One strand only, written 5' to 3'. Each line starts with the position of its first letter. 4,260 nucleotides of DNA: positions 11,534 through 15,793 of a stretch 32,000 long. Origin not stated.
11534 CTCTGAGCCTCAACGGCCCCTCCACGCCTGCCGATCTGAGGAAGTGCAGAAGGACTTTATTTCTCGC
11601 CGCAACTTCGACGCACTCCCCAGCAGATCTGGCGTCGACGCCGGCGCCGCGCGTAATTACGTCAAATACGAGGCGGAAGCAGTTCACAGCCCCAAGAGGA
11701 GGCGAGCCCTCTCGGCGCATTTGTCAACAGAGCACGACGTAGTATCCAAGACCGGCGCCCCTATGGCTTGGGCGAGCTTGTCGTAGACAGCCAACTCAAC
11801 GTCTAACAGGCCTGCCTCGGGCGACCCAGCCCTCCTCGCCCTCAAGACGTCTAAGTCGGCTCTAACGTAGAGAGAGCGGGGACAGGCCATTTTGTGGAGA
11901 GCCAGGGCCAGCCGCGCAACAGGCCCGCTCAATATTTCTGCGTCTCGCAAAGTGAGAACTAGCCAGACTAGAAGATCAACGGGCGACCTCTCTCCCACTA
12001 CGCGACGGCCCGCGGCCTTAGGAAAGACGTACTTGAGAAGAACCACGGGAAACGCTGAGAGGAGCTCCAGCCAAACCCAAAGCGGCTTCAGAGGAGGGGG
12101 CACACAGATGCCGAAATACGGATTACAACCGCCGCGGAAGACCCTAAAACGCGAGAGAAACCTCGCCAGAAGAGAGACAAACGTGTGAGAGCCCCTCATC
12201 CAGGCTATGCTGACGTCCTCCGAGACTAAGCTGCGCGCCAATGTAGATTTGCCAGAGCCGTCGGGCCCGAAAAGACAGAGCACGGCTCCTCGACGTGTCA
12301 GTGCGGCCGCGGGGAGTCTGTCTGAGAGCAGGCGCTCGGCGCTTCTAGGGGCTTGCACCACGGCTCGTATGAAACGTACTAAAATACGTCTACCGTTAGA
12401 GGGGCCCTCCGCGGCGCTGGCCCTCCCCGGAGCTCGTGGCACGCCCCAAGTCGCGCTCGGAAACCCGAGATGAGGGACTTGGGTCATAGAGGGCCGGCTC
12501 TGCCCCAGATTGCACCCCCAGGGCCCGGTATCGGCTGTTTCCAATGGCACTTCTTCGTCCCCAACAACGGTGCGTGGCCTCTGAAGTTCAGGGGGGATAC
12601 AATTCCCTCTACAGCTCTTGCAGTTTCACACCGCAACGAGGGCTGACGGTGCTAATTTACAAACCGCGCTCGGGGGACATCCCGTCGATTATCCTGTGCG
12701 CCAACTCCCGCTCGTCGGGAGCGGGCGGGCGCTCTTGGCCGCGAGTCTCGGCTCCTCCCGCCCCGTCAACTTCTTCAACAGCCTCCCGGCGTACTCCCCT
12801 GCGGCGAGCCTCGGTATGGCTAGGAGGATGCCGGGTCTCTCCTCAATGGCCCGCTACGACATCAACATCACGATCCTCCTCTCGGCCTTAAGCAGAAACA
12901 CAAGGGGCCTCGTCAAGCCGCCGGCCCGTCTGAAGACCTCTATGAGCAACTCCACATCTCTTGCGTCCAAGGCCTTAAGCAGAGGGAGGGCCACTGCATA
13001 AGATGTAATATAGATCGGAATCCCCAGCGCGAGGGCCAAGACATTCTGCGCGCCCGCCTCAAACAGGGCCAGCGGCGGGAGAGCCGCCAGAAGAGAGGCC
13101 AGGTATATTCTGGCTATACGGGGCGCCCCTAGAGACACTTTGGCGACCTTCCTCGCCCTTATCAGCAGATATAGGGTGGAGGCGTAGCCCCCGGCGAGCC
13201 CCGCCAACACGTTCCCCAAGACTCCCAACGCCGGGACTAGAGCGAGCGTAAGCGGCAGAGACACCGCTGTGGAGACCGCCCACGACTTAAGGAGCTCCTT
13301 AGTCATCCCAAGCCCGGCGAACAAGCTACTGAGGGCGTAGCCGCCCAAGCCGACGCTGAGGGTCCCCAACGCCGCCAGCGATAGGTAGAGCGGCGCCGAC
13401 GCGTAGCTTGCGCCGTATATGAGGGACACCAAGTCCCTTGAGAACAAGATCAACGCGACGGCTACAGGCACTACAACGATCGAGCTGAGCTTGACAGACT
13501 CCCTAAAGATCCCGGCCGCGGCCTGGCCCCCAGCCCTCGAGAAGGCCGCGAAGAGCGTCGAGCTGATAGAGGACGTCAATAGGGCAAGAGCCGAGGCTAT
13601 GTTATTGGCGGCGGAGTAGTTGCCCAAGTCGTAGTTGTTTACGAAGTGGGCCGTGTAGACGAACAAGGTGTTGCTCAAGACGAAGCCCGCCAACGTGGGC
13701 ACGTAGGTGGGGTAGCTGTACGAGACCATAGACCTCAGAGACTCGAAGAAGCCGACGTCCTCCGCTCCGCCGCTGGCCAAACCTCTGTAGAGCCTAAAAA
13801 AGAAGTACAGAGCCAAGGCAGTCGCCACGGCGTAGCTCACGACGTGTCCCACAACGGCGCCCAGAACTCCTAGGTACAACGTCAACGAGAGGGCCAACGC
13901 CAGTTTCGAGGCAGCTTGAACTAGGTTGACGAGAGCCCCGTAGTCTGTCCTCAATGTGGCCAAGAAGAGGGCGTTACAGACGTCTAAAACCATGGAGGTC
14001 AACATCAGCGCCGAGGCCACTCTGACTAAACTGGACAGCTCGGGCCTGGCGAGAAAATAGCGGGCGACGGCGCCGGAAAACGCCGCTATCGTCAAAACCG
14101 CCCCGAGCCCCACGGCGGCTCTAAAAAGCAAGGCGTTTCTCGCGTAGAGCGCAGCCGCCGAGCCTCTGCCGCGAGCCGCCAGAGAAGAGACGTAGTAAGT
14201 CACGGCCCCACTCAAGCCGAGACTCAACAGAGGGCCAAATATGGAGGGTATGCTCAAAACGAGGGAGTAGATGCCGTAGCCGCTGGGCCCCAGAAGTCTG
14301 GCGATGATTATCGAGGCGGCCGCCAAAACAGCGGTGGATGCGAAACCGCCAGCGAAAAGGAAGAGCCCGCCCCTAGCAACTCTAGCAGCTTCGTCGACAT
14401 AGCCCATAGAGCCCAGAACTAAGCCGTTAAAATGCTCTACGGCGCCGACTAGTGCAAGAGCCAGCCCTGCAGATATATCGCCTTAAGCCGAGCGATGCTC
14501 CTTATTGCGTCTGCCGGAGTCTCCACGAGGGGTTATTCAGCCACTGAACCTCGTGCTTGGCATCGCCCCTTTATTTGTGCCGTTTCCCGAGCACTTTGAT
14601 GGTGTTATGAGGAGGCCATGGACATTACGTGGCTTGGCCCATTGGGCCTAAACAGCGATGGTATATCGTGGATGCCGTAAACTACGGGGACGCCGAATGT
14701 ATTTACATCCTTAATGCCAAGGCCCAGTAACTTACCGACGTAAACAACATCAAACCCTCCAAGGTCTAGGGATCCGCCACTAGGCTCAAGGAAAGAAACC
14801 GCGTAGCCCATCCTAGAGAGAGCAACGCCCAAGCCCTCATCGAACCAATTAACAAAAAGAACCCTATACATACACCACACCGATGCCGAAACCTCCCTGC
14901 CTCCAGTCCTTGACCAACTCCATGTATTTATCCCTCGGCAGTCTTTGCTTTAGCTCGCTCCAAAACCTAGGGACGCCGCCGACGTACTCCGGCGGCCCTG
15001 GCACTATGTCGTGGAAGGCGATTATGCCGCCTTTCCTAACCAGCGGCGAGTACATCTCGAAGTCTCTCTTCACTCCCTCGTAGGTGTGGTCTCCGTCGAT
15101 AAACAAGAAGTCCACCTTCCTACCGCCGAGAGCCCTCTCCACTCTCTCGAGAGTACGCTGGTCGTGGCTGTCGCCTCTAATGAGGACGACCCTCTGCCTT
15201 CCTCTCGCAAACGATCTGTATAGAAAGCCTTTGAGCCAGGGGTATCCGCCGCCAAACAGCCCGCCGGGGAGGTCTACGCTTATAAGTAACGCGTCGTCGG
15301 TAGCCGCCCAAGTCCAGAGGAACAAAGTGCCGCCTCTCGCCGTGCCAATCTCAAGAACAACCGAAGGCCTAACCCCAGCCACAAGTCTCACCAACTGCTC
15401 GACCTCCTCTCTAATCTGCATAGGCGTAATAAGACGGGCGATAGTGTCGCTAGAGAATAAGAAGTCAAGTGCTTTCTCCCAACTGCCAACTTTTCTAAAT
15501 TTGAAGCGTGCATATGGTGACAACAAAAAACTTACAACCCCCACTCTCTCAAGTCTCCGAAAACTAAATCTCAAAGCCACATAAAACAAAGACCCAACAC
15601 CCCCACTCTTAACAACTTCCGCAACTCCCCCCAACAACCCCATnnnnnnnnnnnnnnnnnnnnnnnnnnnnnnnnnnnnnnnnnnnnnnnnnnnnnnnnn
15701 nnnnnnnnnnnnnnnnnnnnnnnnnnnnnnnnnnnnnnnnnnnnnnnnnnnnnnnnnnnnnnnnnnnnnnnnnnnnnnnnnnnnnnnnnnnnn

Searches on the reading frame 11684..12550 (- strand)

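Call 15: search_protein_families(library=pfam, proteins=[window:11684-12550:-], max_evalue=0.001)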
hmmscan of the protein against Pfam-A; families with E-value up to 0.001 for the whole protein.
window:11684-12550:- (288 aa): 0 families

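Call 54: search_protein_families(library=ncbifam, proteins=[window:11684-12550:-], max_evalue=0.01)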
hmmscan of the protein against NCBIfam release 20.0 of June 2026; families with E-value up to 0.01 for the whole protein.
window:11684-12550:- (288 aa): 4 families
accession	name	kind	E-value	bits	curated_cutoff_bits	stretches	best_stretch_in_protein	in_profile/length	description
NF010068.0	PRK13548.1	equivalog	0.0036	16.4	261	1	86-111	29-54/261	heme ABC transporter ATP-binding protein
NF006743.0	PRK09270.1-2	equivalog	0.0051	15.9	227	1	76-111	16-51/217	nucleoside/nucleotide kinase family protein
TIGR04352.1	HprK_rel_A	equivalog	0.0071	15.5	200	0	79-110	99-130/280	HprK-related kinase A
TIGR01978.1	sufC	equivalog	0.0092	15.4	212.8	0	86-112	24-50/243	Fe-S cluster assembly ATPase SufC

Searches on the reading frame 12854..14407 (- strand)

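Call 16: search_protein_families(library=pfam, proteins=[window:12854-14407:-], max_evalue=0.01)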
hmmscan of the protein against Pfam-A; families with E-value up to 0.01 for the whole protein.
window:12854-14407:- (517 aa): 3 families
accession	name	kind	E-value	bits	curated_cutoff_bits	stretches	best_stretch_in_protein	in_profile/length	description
PF13440.11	Polysacc_synt_3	-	2.3e-23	83.3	23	1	34-337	1-290/293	Polysaccharide biosynthesis protein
PF01943.22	Polysacc_synt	-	8.2e-20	71.8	28.2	1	11-291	2-272/274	Polysaccharide biosynthesis protein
PF01554.23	MatE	-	3.8e-05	23.9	24.9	1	27-154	11-137/161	MatE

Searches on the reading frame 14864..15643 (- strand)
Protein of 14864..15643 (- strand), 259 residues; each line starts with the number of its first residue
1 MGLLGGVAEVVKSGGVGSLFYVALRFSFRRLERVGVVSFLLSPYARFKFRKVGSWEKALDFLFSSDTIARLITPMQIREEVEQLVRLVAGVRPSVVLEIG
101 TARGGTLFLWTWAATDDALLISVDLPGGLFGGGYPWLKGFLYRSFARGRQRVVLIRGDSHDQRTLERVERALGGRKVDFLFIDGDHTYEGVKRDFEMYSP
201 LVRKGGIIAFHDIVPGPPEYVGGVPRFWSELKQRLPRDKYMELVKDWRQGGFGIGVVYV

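Call 16: search_protein_families(library=pfam, proteins=[window:14864-15643:-], max_evalue=0.01)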
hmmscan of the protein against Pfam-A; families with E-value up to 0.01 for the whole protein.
window:14864-15643:- (259 aa): 3 families
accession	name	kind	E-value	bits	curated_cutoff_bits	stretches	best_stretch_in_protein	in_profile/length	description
PF13578.12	Methyltransf_24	-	4.6e-18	66.5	26.3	1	97-213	1-105/105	Methyltransferase domain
PF04989.18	RMNT_CmcI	-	5.9e-10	39.6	23.2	1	149-221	84-157/206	Rhamnosyl O-methyltransferase/CmcI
PF01596.23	Methyltransf_3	-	0.00029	20.6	22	1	67-212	18-154/204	O-methyltransferase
